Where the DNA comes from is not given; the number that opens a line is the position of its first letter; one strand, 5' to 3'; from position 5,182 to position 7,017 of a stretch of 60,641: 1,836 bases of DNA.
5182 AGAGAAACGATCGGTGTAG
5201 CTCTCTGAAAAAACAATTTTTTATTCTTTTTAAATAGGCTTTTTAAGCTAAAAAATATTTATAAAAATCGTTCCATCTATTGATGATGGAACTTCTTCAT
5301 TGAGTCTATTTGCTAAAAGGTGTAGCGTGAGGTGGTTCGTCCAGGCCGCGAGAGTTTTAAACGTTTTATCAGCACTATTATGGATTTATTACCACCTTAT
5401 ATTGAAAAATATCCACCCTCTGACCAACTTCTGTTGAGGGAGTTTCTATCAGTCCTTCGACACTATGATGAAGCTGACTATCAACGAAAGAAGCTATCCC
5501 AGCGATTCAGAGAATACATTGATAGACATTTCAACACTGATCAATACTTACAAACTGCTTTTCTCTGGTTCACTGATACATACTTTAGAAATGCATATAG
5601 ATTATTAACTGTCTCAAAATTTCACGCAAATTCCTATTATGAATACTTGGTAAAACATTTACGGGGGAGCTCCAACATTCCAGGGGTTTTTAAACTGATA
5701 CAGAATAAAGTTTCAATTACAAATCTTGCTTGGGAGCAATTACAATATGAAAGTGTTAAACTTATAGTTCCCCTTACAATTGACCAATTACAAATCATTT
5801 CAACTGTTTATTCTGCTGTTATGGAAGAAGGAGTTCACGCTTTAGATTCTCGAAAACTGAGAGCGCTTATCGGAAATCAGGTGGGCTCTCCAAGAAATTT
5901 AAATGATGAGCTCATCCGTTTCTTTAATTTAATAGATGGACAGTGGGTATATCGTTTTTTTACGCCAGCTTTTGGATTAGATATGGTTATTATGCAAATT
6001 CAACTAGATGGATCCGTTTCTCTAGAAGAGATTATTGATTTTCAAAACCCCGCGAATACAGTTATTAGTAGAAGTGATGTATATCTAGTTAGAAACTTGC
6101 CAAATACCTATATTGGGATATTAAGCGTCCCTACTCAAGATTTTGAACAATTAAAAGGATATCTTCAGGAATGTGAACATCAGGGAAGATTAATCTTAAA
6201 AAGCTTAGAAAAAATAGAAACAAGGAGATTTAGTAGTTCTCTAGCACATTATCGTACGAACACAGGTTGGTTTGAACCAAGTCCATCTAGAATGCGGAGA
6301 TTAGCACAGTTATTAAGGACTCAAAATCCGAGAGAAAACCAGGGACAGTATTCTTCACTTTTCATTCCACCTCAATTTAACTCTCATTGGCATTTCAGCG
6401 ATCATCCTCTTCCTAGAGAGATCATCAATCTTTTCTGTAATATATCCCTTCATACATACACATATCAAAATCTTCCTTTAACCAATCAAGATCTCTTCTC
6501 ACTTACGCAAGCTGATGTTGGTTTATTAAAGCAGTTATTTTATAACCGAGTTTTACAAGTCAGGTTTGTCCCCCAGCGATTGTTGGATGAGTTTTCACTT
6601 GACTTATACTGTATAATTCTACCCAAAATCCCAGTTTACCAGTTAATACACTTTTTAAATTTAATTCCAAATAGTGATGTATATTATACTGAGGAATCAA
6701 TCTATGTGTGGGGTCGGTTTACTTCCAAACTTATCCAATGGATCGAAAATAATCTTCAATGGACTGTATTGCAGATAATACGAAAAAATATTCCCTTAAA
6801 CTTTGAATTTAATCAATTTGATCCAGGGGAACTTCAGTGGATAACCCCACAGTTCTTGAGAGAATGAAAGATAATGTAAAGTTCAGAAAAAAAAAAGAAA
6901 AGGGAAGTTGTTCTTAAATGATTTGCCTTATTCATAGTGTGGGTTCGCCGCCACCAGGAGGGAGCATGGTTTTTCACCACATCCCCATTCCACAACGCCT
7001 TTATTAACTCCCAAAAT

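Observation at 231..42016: Five co-oriented paralogs of an unrecognisable ~510-aa, apparently internally duplicated HTH-like protein (family A) within 42 kb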

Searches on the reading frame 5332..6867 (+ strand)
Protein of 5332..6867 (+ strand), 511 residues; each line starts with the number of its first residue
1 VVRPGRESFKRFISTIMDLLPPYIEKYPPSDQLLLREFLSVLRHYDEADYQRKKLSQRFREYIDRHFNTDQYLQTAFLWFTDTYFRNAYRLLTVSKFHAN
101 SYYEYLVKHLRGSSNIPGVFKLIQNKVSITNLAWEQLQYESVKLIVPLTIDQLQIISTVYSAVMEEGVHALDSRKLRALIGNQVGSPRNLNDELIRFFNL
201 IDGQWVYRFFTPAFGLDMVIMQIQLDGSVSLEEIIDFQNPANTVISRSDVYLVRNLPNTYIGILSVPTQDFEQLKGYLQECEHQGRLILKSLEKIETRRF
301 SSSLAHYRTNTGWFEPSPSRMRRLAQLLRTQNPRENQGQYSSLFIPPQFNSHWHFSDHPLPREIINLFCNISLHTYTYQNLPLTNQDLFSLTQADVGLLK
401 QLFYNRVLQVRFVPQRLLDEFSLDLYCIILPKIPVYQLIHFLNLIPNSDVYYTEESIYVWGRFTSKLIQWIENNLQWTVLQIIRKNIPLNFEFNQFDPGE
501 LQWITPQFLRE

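Call 4: search_protein_families(library=pfam, proteins=[window:5332-6867:+], max_evalue=0.1)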
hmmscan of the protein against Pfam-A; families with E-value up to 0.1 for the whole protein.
window:5332-6867:+ (511 aa): 0 families

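Call 5: search_protein_families(library=ncbifam, proteins=[window:5332-6867:+], max_evalue=0.1)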
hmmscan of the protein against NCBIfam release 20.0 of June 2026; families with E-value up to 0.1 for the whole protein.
window:5332-6867:+ (511 aa): 0 families

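Call 7: find_homologous_proteins(query=window:5332-6867:+)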
Query window:5332-6867:+ (511 aa): 34 proteins with E <= 0.001 among 5872 candidates.
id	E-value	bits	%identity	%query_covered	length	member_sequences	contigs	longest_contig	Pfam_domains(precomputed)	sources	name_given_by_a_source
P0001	0.0e+0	1165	100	100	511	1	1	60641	-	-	-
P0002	1.4e-250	850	73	100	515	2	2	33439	-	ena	-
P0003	8.3e-247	838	72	100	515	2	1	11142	-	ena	-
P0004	4.4e-234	796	71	97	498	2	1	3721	-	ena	-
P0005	3.1e-227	773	65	100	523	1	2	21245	-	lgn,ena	-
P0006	2.6e-219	747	65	100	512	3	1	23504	-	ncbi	ncbi:MAG: hypothetical protein ACFFDC_05280 [Promethearchaeota archaeon]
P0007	6.1e-212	723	64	100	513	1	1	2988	-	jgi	jgi:hypothetical protein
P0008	3.3e-201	687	59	100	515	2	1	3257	-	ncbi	ncbi:MAG: hypothetical protein ACFFDI_29925 [Promethearchaeota archaeon]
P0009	2.9e-198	678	60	100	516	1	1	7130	-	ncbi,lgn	ncbi:MAG: hypothetical protein ACFFAE_17480 [Candidatus Hodarchaeota archaeon]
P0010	6.1e-192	657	57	100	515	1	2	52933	-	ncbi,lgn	ncbi:MAG: hypothetical protein ACFFFH_02480 [Candidatus Thorarchaeota archaeon]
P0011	9.7e-192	656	59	100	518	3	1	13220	-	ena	-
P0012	5.9e-190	650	58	99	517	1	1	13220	-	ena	-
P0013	1.5e-184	633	56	100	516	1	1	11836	-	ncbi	-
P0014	2.3e-182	625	57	100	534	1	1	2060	-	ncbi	-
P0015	2.2e-180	619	56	99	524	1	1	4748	-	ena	-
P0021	8.4e-157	541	51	99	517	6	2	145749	-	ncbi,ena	-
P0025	1.8e-142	494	47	99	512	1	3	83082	-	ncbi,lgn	-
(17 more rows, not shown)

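Call 11: search_solved_structures(query=A2, max_evalue=10)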
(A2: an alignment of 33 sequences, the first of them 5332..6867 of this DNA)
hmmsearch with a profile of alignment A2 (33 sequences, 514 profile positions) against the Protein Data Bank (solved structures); distinct sequences matched with E-value up to 10: 0.

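Call 19: find_related_loci(query=A2, collection=genome_contigs, flank=4000)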
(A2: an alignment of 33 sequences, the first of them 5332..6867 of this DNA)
Query A2 (511 aa) in genome_contigs; peptide patterns used: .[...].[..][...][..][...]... (x = any residue, [..] = any of these).
21 stretches matched a pattern; 9 encode a relative of the query (tblastn E <= 1e-3); 9 distinct loci.
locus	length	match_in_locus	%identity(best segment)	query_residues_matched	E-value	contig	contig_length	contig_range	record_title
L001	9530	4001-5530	65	1-509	0e+0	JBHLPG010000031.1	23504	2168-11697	MAG: Promethearchaeota archaeon isolate DZ3S.51 DZ3S.51@5804, whole genome shotgun sequence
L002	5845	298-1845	56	1-511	0e+0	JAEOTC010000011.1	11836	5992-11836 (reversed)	MAG: Candidatus Hodarchaeota archaeon isolate YT1_021 k127_73035686, whole genome shotgun sequence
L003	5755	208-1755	56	1-511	0e+0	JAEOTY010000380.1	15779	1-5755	MAG: Candidatus Hodarchaeota archaeon isolate YT5_056 k127_51894320, whole genome shotgun sequence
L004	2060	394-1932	56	1-510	0e+0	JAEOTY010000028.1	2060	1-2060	MAG: Candidatus Hodarchaeota archaeon isolate YT5_056 k127_2773499, whole genome shotgun sequence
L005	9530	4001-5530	51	1-506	2e-162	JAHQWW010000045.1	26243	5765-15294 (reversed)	MAG: Candidatus Hodarchaeota archaeon isolate WORE3 WOR324_NODE_158_length_26243_cov_4.95716_ID_315, whole genome shotgu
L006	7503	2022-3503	48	7-497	1e-151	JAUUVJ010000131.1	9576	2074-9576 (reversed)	MAG: Candidatus Hodarchaeota archaeon isolate CSMAG_10 CSMAG_10_k127_5536823_length_9576_cov_7.8561, whole genome shotgu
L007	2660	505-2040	45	1-509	5e-140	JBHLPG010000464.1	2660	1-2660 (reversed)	MAG: Promethearchaeota archaeon isolate DZ3S.51 DZ3S.51@218712, whole genome shotgun sequence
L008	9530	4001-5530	41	2-509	5e-129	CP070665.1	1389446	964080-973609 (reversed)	MAG: Candidatus Heimdallarchaeota archaeon isolate bin76 chromosome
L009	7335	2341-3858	39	6-510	5e-119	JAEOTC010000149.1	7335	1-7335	MAG: Candidatus Hodarchaeota archaeon isolate YT1_021 k127_25150309, whole genome shotgun sequence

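Call 20: predict_structure(alignment_id=A2)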
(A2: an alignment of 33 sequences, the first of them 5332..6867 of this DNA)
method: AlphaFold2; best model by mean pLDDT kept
length: 511 residues; sequences in the alignment: 33
mean_pLDDT: 92.2   pTM: 0.89
mean pLDDT of the five models: 92.2, 91.4, 90.8, 90.6, 90.5
residues with pLDDT >= 90: 429; 70-90: 63; 50-70: 17; < 50: 2
segments of 3 or more residues with pLDDT < 50: none
pLDDT, mean of each block of 10 residues (from residue 1): 72 96 96 97 93 94 86 91 95 87 96 94 97 95 92 94 91 92 73 93 95 96 92 93 94 93 97 97 96 95 94 93 94 72 91 96 96 89 69 92 96 95 96 93 96 97 96 97 91 95 95 69
secondary structure, 60 per line:
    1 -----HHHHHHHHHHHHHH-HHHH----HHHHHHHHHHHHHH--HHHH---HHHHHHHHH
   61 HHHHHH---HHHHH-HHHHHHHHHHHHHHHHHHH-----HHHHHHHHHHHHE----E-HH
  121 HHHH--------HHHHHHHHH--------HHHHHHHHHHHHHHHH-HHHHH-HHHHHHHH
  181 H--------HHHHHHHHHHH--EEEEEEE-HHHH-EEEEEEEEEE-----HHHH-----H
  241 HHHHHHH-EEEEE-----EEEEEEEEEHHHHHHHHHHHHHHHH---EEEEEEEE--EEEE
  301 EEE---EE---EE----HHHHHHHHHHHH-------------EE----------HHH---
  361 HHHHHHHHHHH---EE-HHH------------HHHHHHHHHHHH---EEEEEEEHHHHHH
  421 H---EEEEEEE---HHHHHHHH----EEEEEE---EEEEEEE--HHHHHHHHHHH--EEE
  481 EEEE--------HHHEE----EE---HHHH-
elements in order: H6-19 H21-24 H29-42 H45-48 H52-66 H70-74 H76-94 H100-111 H119-124 H133-141 H150-165 H167-171 H173-181 H190-200 E203-209 H211-214 E216-225 H231-234 H240-247 E249-253 E259-267 H268-283 E287-294 E297-303 H318-329 H361-371 H393-404 E408-414 H415-421 E425-431 H435-442 E447-452 E456-462 H465-475 E478-484 H507-510
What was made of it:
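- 5332..6867 (+): Family-A copy 2 (511 aa, GTG start). This is the copy that was modelled. AF2 pLDDT 92.2, pTM 0.89 (call 20).
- On Lrp/AsnC (FFRP) regulators: Unit 2 shows the same order of secondary-structure elements in the full model (call 20), but it was not searched on its own.
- The full-length model has pLDDT 92 (call 20). The HTH of unit 2 looks degenerate (call 20).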

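Call 21: search_protein_representatives(alignment_id=A2)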
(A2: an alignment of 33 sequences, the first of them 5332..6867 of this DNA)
Query: 33 sequences, 514 profile positions. Proteins with E-value up to 0.001 (for the whole library): 186; up to 1e-10: 162; up to 1e-30: 123. The best 150 are listed.
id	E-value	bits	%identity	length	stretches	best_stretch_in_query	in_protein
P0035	4.3e-195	665.7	-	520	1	2-512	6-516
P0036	2.2e-181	620.5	-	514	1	1-513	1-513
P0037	3.0e-178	610.1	-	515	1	3-514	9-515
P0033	2.5e-176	603.7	-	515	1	2-514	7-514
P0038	1.3e-175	601.4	-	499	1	13-513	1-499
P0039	1.1e-172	591.7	-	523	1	9-511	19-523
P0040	4.7e-172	589.6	-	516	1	3-513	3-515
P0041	7.7e-171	585.6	-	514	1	1-513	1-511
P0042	5.1e-170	582.9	-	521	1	2-513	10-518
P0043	1.9e-168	577.7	-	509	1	1-513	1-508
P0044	1.2e-167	575.1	-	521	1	3-512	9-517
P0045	3.1e-164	563.8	-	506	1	9-513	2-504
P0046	6.3e-164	562.8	-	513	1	6-513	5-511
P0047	6.4e-159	546.3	-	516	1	4-513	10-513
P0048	1.9e-157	541.4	-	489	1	1-490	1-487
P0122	3.2e-56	207.5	-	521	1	6-508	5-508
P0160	1.1e-25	106.7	-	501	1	13-511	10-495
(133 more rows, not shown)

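Call 26: fold_search(model_id=the predicted structure, library=pdb)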
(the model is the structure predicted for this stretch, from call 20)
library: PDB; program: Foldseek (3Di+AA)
matches with E <= 10: 627; with E <= 0.001: 0
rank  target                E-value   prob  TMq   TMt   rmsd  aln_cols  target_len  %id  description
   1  2vxh_A                2.9e-02  0.91  0.19  0.35  11.6       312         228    9  The crystal structure of chlorite dismutase: a detox enzyme producing molecular oxygen (released 2009-03-03)
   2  7b8r_C                3.2e-02  0.18  0.11  0.10  25.7       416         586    9  Doxycycline bound structure of bacterial efflux pump. (released 2021-10-20)
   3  4m09_E                4.1e-02  0.94  0.21  0.39   9.7       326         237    8  Crystal Structure of Mutant Chlorite Dismutase from Candidatus Nitrospira defluvii W146Y R173Q (released 2014-01-15)
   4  3nn2_B                5.2e-02  0.92  0.21  0.39  10.8       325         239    8  Structure of chlorite dismutase from Candidatus Nitrospira defluvii in complex with cyanide (released 2010-07-28)
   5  4m08_A                5.5e-02  0.93  0.21  0.39  10.2       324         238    7  Crystal Structure of Mutant Chlorite Dismutase from Candidatus Nitrospira defluvii W145V (released 2014-01-15)
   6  1phz                  7.3e-02  0.93  0.13  0.16  14.9       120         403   10  STRUCTURE OF PHOSPHORYLATED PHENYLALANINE HYDROXYLASE (released 1999-04-30)
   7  1q8k_MODEL_1_A        8.1e-02  0.28  0.11  0.17  18.2       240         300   10  Solution structure of alpha subunit of human eIF2 (released 2004-09-07)
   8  4m06_B                8.5e-02  0.90  0.22  0.40   9.7       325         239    8  Crystal Structure of Mutant Chlorite Dismutase from Candidatus Nitrospira defluvii W145F in Complex with Cyanide (released 2014-01-15)
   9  2vxh_F                8.9e-02  0.85  0.21  0.40  11.6       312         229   10  The crystal structure of chlorite dismutase: a detox enzyme producing molecular oxygen (released 2009-03-03)
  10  4m09_C                8.9e-02  0.85  0.22  0.41  12.2       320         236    7  Crystal Structure of Mutant Chlorite Dismutase from Candidatus Nitrospira defluvii W146Y R173Q (released 2014-01-15)
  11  2vxh_C                8.9e-02  0.77  0.19  0.36  11.6       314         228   10  The crystal structure of chlorite dismutase: a detox enzyme producing molecular oxygen (released 2009-03-03)
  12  2vxh_D                1.1e-01  0.77  0.20  0.38  10.3       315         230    9  The crystal structure of chlorite dismutase: a detox enzyme producing molecular oxygen (released 2009-03-03)
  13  4m09_A                1.2e-01  0.80  0.21  0.39  12.4       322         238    7  Crystal Structure of Mutant Chlorite Dismutase from Candidatus Nitrospira defluvii W146Y R173Q (released 2014-01-15)
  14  6n1k_A                1.2e-01  0.72  0.13  0.16  17.0       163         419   10  Full-length human phenylalanine hydroxylase (PAH) in the resting state (released 2019-05-22)
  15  6u9d_G                1.4e-01  0.33  0.14  0.25  21.2       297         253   10  Saccharomyces cerevisiae acetohydroxyacid synthase (released 2020-07-15)
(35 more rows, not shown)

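Call 27: fold_search(model_id=the predicted structure, library=viral)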
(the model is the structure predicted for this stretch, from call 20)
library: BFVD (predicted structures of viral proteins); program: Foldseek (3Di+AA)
matches with E <= 10: 349; with E <= 0.001: 0
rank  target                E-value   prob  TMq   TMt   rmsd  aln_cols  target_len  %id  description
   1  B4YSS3                2.8e-02  0.75  0.13  0.17  17.4       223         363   12  NS2 protein [Infectious hypodermal and hematopoietic necrosis virus]
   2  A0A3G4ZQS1            5.6e-02  0.30  0.12  0.17  16.5       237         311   12  Eukaryotic translation initiation factor eIF-2 alpha [Terrestrivirus sp.]
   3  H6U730                6.7e-02  1.00  0.13  0.21   4.8        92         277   18  NS2 [Infectious hypodermal and hematopoietic necrosis virus]
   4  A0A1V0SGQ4            7.4e-02  0.23  0.11  0.16  18.5       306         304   10  Translation initiation factor eIF-2 alpha subunit [Hokovirus HKV1]
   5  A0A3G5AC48            1.1e-01  0.82  0.20  0.37   9.7       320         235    9  Antibiotic biosynthesis monooxygenase [Hyperionvirus sp.]
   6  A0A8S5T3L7            1.5e-01  0.98  0.12  0.56   3.8        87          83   17  Uncharacterized protein [Podoviridae sp. ctefc32]
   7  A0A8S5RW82            1.7e-01  0.23  0.10  0.25  16.1       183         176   15  Uncharacterized protein [Siphoviridae sp. ctHip2]
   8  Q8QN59                2.1e-01  0.13  0.10  0.13  20.9       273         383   10  EsV-1-231 [Ectocarpus siliculosus virus 1 (isolate New Zealand/Kaikoura/1988)]
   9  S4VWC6                2.2e-01  0.04  0.08  0.11  25.8       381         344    9  mRNA 5'-phosphatase [Pandoravirus dulcis]
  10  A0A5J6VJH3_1          2.9e-01  0.06  0.11  0.08  22.2       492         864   11  Uncharacterized protein [Megaviridae environmental sample]
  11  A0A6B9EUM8            3.0e-01  0.30  0.12  0.10  21.2       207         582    9  NS1 [Ichthyic parvovirus]
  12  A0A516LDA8            3.0e-01  0.21  0.12  0.11  19.0       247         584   15  (no name in the UniProt tables at hand)
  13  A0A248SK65            3.5e-01  0.66  0.11  0.48   4.8        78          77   13  (no name in the UniProt tables at hand)
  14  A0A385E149            3.6e-01  0.20  0.12  0.27  19.9       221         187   13  (no name in the UniProt tables at hand)
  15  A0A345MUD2            3.8e-01  0.16  0.09  0.17  19.8       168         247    6  (no name in the UniProt tables at hand)
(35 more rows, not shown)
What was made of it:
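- The full chain weakly resembles dimeric alpha+beta barrels and ACT domains, as expected for paired RAM domains (calls 26, 27).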

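Call 28: find_related_loci(query=A2, collection=metagenome_contigs, flank=6000)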
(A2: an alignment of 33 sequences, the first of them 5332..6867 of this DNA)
Query A2 (511 aa) in metagenome_contigs; peptide patterns used: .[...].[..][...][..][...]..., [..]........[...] (x = any residue, [..] = any of these).
121 stretches matched a pattern; 12 encode a relative of the query (tblastn E <= 1e-3); 12 distinct loci.
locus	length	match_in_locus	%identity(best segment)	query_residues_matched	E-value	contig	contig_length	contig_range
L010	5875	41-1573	71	1-509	0e+0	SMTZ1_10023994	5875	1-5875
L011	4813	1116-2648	71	1-509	0e+0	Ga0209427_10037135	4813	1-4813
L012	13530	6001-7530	51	1-506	2e-162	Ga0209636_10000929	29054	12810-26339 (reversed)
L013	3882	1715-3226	46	7-509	1e-149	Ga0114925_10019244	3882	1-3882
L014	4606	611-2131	43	7-511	2e-141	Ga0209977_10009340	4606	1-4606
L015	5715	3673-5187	45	7-509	1e-134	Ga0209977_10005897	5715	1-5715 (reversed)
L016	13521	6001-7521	37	6-511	1e-111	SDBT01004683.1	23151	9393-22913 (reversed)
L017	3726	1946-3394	39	6-487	2e-113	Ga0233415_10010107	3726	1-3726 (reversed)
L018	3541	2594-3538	45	7-319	8e-94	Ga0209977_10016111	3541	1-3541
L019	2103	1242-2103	59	7-297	6e-83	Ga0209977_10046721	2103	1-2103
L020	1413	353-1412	31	6-381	8e-35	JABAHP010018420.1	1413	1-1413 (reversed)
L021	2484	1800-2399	35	6-205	2e-32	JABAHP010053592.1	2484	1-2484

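Call 31: search_protein_families(library=pfam, alignment_id=A2, max_evalue=1)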
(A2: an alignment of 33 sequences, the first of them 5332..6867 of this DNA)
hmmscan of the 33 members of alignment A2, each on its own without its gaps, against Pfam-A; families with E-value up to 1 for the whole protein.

A. member 1, window:5332-6867:+ (511 aa): 0 families

B. families by the number of members that match (of 33 scanned): 10 families
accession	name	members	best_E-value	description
PF14747.11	DUF4473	3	0.02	Domain of unknown function (DUF4473)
PF18452.7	Ig_6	1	0.011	Immunoglobulin domain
PF08463.15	EcoEI_R_C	1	0.018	EcoEI R protein C-terminal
PF06855.17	YozE_SAM_like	1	0.027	YozE SAM-like fold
PF09388.15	SpoOE-like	1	0.055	Spo0E like sporulation regulatory protein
PF20249.3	VasX_N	1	0.069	VasX toxin N-terminal region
PF10409.15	PTEN_C2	1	0.084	C2 domain of PTEN tumour-suppressor protein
PF04383.19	KilA-N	1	0.1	KilA-N domain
PF03487.18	IL13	1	0.31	Interleukin-13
PF24627.1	PUMA_CC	1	0.47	PUMA coiled-coil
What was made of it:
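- On RRNPP / Rgg–SHP / RopB–LCP peptide signalling: No TPR or RRNPP profile hit was found (calls 4, 31).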

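Call 33: find_encoding_contigs(protein=P0021, flank=10000, max_places=2)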
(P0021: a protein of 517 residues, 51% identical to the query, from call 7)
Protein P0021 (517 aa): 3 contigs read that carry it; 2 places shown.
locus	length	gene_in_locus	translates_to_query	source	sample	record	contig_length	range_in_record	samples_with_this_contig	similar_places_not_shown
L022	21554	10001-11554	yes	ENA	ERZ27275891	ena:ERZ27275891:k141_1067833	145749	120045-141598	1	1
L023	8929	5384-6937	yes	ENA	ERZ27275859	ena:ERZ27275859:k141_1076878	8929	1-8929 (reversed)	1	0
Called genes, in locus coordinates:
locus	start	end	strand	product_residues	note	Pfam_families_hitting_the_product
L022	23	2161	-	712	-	PF01935:DUF87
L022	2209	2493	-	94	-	-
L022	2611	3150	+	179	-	PF10050:DUF2284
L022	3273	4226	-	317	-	PF00296:Bac_luciferase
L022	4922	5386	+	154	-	-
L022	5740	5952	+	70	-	-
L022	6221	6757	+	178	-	PF00025:Arf (weak), PF04670:Gtr1_RagA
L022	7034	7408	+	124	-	PF01842:ACT (weak), PF22468:ACT_9 (faint)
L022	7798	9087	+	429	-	PF25213:HVO_A0261_N (faint), PF12802:MarR_2 (faint)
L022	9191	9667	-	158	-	-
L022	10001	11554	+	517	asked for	-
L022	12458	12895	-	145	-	-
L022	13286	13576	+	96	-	-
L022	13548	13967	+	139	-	-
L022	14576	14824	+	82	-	PF26688:RHH_12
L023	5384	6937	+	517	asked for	-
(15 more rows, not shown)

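Call 34: find_encoding_contigs(protein=P0025, flank=10000, max_places=2)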
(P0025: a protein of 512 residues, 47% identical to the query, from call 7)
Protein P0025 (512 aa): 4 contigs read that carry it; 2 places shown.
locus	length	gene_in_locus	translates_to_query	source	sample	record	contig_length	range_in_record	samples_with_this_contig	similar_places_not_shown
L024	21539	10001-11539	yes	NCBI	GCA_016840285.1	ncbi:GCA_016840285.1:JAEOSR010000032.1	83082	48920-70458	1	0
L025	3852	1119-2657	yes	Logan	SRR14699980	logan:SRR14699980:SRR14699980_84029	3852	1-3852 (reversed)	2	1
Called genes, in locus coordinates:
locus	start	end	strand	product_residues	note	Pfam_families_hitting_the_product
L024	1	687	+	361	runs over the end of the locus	PF08240:ADH_N, PF00107:ADH_zinc_N, PF13602:ADH_zinc_N_2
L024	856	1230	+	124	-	PF01842:ACT (weak), PF13840:ACT_7 (faint), PF22468:ACT_9 (faint)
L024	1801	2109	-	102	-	PF00626:Gelsolin (weak)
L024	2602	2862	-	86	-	-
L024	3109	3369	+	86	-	-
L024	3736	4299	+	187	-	PF00025:Arf, PF04670:Gtr1_RagA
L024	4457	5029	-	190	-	-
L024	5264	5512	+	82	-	-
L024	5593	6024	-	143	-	-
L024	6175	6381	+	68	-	-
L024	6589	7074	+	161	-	-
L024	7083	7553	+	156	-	-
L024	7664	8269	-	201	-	PF01613:Flavin_Reduct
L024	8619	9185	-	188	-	-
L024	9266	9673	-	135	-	-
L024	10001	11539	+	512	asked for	-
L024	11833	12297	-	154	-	PF00795:CN_hydrolase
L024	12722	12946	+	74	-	PF01402:RHH_1 (weak)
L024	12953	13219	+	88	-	PF05016:ParE_toxin, PF15781:ParE-like_toxin (weak)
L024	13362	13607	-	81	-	-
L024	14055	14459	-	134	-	PF01850:PIN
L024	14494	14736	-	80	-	-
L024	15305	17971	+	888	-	PF07719:TPR_2 (faint), PF13424:TPR_12 (faint), PF13428:TPR_14 (faint), PF17874:TPR_MalT, PF00795:CN_hydrolase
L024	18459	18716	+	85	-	PF26688:RHH_12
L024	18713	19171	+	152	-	-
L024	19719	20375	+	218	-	-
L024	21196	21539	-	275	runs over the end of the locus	-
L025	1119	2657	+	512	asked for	-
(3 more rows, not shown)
